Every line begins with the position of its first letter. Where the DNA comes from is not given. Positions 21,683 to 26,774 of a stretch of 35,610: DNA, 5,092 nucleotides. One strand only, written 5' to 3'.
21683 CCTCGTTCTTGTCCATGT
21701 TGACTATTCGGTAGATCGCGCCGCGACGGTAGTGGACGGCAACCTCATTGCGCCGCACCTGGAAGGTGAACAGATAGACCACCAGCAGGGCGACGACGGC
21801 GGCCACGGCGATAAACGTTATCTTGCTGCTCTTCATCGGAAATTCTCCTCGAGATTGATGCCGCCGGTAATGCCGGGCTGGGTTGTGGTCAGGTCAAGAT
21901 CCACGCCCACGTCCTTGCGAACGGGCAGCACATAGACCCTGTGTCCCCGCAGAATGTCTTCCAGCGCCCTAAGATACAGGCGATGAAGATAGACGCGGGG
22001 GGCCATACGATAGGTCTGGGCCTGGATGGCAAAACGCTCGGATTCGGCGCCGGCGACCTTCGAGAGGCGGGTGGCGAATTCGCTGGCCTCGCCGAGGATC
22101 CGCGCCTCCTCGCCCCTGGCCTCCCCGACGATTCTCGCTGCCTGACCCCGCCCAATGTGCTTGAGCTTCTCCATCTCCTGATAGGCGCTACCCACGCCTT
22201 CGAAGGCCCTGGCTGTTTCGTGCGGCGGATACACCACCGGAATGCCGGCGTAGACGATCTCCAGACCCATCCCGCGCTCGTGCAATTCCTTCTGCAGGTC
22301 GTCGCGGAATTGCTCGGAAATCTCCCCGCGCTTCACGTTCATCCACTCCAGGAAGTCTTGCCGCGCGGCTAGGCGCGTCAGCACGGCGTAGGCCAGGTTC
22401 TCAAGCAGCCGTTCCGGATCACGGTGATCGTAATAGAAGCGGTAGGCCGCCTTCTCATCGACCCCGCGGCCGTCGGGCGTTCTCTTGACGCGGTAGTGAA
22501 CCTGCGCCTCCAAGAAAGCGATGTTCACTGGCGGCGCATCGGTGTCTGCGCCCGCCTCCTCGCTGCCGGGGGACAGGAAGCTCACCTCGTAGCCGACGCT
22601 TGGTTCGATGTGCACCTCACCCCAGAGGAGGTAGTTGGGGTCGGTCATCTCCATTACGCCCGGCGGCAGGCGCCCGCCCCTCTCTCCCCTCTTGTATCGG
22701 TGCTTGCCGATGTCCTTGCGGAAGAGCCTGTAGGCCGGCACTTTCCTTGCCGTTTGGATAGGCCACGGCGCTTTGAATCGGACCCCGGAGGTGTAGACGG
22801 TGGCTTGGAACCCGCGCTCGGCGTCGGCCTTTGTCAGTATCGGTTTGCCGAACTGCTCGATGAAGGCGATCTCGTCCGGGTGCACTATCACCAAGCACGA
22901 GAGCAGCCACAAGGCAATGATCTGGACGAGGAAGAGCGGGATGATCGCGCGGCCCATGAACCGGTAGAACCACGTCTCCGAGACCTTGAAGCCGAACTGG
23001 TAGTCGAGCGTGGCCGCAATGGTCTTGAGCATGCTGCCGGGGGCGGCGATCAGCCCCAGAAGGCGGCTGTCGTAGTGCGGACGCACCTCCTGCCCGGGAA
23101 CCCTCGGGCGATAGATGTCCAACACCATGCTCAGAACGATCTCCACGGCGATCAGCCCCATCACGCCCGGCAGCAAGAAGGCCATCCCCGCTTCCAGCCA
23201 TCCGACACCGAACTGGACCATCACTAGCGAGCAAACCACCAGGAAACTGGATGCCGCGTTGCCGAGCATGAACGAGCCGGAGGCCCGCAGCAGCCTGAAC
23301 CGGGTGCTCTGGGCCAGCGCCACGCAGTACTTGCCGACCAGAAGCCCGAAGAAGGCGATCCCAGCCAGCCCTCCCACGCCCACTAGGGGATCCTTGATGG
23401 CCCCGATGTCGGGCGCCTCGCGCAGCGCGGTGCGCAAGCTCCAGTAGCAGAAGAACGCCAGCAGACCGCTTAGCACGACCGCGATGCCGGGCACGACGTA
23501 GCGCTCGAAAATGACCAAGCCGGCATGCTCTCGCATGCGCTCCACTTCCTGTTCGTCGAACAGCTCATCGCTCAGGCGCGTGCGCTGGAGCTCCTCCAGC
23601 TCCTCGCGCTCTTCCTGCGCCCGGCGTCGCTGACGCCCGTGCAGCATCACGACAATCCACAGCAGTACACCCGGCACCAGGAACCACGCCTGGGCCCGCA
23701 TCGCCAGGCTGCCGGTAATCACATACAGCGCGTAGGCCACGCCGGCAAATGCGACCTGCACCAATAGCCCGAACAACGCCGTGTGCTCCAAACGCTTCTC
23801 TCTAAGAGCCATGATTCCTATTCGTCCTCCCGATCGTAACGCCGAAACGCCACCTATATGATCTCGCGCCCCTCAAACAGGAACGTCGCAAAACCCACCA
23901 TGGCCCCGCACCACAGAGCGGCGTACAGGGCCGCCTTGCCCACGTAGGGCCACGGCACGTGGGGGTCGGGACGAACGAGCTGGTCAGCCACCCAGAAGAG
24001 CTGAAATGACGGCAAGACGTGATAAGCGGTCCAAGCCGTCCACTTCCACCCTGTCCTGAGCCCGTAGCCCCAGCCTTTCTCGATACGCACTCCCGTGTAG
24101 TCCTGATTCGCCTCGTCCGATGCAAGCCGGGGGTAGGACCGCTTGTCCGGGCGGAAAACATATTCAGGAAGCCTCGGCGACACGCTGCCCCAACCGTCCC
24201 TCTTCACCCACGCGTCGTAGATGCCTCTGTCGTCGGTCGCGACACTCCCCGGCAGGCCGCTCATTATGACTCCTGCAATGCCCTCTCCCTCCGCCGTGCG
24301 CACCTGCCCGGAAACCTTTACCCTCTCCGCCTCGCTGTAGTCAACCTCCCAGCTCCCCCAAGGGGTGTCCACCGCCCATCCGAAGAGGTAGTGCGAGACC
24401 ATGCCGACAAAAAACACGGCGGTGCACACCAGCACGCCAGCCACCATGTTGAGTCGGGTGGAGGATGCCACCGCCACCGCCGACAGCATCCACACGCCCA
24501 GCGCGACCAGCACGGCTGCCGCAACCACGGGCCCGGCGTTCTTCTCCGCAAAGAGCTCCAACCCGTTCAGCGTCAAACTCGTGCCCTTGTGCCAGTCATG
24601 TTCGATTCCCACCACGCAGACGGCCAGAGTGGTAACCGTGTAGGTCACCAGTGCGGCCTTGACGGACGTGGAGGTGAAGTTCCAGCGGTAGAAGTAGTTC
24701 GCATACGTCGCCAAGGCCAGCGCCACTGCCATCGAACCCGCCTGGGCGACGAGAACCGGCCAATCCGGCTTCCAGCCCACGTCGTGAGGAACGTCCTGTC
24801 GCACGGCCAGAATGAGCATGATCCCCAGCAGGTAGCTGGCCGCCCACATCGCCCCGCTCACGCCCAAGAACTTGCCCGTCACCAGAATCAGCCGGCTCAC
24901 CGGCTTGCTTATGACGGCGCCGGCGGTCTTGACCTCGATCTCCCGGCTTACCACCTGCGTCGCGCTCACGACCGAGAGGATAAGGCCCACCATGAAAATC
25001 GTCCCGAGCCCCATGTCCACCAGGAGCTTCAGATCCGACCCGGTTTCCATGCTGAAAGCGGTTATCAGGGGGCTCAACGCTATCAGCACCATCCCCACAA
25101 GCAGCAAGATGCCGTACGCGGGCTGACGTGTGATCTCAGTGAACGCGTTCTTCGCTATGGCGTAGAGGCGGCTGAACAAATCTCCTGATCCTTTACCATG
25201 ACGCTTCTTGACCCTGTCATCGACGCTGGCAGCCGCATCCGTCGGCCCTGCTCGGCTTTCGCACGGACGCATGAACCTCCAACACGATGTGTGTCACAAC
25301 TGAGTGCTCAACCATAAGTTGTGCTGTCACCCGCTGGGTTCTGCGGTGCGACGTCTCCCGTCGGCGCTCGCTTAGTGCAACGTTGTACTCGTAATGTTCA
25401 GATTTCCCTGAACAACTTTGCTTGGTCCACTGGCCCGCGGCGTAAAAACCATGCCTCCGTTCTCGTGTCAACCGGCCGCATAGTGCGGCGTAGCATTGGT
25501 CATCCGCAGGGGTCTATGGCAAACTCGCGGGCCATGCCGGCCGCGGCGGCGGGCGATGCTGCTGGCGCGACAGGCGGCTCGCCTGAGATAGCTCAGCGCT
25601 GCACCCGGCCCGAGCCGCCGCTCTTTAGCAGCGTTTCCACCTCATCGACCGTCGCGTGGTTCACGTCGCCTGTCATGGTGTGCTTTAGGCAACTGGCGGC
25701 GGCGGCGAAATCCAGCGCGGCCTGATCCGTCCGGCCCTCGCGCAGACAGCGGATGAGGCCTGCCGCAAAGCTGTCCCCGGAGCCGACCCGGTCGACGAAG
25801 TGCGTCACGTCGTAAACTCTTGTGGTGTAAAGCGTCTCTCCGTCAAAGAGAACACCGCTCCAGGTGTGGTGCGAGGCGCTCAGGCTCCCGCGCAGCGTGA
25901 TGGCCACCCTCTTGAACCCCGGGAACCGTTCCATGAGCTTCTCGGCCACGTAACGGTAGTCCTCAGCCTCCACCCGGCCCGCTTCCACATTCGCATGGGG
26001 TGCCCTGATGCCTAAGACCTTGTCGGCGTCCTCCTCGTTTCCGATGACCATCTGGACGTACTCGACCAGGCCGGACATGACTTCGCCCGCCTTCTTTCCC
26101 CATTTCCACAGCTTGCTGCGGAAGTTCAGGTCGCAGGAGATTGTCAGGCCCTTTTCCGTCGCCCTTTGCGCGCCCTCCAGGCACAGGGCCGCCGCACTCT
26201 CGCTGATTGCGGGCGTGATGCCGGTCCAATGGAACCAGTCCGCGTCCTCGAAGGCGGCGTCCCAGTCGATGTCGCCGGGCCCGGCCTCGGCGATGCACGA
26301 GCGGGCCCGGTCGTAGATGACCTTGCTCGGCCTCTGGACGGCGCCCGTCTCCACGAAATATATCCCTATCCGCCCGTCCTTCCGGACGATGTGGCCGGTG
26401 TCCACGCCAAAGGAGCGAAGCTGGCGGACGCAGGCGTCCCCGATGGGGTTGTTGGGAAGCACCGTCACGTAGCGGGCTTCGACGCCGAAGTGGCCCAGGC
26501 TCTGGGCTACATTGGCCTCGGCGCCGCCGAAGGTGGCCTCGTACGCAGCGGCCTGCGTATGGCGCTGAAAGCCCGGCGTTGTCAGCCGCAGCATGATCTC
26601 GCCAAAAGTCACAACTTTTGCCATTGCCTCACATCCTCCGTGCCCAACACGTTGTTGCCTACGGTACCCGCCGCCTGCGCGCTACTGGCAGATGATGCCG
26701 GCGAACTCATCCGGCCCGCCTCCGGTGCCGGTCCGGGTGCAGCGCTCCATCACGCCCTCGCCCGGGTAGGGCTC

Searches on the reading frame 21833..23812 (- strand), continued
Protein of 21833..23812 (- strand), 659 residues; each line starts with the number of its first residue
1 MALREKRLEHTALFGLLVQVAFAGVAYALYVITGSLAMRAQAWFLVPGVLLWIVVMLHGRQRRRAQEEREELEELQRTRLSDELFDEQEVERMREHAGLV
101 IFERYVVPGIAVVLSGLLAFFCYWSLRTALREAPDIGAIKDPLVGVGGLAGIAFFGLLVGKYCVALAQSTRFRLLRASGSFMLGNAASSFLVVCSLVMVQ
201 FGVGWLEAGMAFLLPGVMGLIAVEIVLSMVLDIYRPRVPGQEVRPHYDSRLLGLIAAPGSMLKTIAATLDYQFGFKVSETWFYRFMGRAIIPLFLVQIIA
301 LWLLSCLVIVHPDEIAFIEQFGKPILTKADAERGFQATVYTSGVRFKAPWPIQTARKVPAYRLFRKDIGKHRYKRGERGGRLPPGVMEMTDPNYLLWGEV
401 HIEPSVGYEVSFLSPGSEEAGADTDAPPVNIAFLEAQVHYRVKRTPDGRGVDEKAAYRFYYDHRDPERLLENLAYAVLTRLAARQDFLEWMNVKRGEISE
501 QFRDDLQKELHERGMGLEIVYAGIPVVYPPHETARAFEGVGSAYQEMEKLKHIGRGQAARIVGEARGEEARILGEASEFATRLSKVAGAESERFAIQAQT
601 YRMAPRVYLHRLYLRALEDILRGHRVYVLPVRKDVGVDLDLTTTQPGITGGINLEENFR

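Call 106: get_annotated_region(hit=H24, flank=8000)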
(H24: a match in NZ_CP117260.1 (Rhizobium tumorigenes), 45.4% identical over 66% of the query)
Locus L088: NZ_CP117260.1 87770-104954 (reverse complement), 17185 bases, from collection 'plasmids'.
description: Rhizobium tumorigenes strain 1078 plasmid unnamed3, complete sequence
organism: Rhizobium tumorigenes (NCBI taxid 2041385)
taxonomy: Bacteria; Pseudomonadota; Alphaproteobacteria; Hyphomicrobiales; Rhizobiaceae; Rhizobium; Rhizobium tumorigenes
host: -; source: Rubus sp.,pure bacterial culture,Aerial tumor; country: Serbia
typing (MOB-suite, as given by PLSDB): non-mobilizable
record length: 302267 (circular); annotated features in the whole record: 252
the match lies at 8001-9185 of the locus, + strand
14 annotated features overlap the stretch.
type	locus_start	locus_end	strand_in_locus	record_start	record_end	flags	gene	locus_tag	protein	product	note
CDS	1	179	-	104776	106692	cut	-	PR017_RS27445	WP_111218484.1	PAS domain-containing sensor histidine kinase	-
CDS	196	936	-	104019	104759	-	-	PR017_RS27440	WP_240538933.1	helix-turn-helix domain-containing protein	GO:0006355 - regulation of DNA-templated transcription [Evidence IEA]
CDS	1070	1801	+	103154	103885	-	-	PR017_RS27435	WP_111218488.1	response regulator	GO:0000160 - phosphorelay signal transduction system [Evidence IEA]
CDS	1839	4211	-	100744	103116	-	-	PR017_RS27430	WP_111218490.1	phosphoketolase family protein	-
CDS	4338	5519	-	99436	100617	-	-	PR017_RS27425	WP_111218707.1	acetate/propionate family kinase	-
CDS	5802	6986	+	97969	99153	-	fdhA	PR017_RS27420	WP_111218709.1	formaldehyde dehydrogenase, glutathione-independent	GO:0046292 - formaldehyde metabolic process [Evidence IEA]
CDS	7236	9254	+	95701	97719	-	-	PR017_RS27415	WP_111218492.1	protease modulator HflK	-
CDS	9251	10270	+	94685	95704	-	-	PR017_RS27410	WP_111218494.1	SPFH domain-containing protein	-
CDS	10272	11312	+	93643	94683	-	-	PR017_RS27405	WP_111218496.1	SPFH domain-containing protein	-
CDS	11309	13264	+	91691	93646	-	-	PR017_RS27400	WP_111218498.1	heavy metal translocating P-type ATPase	-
CDS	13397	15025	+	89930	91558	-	-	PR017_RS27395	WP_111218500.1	Na+/H+ antiporter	GO:1902600 - proton transmembrane transport [Evidence IEA]; GO:0006885 - regulation of pH [Evidence IEA]; GO:0006814 - ...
CDS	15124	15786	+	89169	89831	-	-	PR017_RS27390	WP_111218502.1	DUF2161 family putative PD-(D/E)XK-type phosphodiesterase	-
CDS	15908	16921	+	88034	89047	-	rsgA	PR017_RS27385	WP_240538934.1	ribosome small subunit-dependent GTPase A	GO:0006412 - translation [Evidence IEA]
CDS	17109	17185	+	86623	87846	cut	-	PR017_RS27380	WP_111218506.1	MFS transporter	GO:0055085 - transmembrane transport [Evidence IEA]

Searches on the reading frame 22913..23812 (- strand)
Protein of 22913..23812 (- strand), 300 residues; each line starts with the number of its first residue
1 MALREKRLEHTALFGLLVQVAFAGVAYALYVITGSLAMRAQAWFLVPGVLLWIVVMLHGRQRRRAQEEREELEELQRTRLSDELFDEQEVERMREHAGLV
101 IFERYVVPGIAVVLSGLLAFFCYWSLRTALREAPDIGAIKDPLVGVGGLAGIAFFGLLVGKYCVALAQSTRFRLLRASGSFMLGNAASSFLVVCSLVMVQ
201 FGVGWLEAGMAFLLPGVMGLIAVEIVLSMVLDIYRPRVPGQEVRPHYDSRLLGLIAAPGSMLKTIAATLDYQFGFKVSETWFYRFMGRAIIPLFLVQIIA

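Call 77: search_protein_representatives(protein=window:22913-23812:-)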
Query: 300 residues. Proteins with E-value up to 0.001 (for the whole library): 836; up to 1e-10: 717; up to 1e-30: 209. The best 150 are listed.
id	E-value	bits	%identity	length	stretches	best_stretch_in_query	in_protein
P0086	4.8e-104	364.1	55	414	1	5-297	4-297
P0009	4.0e-102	357.8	58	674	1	5-298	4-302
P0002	8.4e-91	320.7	94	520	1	139-300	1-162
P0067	5.5e-89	314.7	53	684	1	5-298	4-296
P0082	2.9e-80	286.1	48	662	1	19-299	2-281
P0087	1.4e-76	274.0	50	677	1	5-298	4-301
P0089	1.8e-72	260.5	45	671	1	5-298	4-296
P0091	3.7e-66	239.8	45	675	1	3-299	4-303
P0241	8.4e-64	232.1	46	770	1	5-300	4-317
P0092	7.0e-62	225.8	42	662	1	5-298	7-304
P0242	4.2e-60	219.9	45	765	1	6-299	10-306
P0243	4.2e-58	213.4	41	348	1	4-299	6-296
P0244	4.3e-55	203.5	41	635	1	7-299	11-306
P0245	2.1e-54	201.2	39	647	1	3-299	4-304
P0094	1.5e-52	195.2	40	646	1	3-299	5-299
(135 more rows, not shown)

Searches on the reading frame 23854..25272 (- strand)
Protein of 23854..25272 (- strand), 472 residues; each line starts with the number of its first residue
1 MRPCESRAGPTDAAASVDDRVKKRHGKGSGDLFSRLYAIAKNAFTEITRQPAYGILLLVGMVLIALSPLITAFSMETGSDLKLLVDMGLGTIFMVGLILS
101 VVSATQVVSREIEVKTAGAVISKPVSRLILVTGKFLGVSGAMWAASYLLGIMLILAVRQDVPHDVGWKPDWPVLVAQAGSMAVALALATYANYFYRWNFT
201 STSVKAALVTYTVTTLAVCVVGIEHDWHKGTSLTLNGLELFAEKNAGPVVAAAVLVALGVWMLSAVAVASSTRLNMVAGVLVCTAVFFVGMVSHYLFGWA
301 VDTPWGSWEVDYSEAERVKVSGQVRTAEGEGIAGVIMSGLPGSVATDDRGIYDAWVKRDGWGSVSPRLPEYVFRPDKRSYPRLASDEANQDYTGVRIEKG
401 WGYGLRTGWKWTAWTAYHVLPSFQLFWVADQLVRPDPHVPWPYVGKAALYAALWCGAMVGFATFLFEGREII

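Call 4: search_protein_families(library=pfam, proteins=[window:23854-25272:-], max_evalue=0.01)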
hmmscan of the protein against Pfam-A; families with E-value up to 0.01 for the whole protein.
window:23854-25272:- (472 aa): 1 family
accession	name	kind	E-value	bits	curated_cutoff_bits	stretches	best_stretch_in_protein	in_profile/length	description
PF12679.13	ABC2_membrane_2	-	5.6e-06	26.2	27.2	1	38-213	2-196/283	ABC-2 family transporter protein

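Call 5: search_protein_families(library=ncbifam, proteins=[window:23854-25272:-], max_evalue=0.01)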
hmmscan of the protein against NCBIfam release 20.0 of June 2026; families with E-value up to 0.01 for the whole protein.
window:23854-25272:- (472 aa): 0 families

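Call 47: search_solved_structures(query=A4, max_evalue=5)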
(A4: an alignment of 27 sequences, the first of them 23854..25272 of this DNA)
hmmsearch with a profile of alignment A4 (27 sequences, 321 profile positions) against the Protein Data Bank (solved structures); distinct sequences matched with E-value up to 5: 2.
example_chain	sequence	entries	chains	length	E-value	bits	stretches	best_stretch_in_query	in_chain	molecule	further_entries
7o0y_D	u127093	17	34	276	0.025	17.2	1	54-123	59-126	Probable ABC transporter permease protein NosY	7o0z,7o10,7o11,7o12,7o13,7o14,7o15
9muh_A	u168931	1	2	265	0.24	13.9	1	129-222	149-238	Potassium channel subfamily K member 3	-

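Call 71: search_protein_families(library=padloc, proteins=[window:23854-25272:-], max_evalue=0.001)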
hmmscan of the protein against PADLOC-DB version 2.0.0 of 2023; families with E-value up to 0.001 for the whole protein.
window:23854-25272:- (472 aa): 0 families

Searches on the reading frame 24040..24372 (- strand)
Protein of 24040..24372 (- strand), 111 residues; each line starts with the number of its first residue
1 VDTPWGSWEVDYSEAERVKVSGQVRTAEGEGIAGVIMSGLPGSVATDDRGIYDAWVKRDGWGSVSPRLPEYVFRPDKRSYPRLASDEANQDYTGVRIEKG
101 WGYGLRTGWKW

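Call 50: search_protein_families(library=pfam, proteins=[window:24040-24372:-], max_evalue=1)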
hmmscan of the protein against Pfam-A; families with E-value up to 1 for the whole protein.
seq(111 aa): 1 family
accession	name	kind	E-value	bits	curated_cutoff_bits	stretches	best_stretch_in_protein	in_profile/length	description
PF16371.11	MetallophosN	-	0.25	12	35.6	1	22-53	1-31/77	N terminal of Calcineurin-like phosphoesterase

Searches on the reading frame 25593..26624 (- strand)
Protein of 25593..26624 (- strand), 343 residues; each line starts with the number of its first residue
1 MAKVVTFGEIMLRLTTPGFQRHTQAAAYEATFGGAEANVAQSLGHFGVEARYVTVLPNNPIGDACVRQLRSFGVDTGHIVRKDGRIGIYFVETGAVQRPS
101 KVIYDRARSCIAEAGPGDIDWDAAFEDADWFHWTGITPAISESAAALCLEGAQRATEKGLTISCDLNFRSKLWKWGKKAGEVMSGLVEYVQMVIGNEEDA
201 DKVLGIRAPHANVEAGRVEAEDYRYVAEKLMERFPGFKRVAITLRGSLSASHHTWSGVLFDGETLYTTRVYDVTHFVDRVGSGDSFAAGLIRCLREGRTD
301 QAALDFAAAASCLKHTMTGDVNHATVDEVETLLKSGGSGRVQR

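Call 9: search_protein_families(library=pfam, proteins=[window:25593-26624:-], max_evalue=0.001)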
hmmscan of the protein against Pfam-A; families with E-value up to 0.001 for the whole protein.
window:25593-26624:- (343 aa): 1 family
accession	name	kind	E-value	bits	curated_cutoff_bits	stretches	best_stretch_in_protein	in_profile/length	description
PF00294.29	PfkB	-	2.5e-33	116.1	25.8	1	1-320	1-295/302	pfkB family carbohydrate kinase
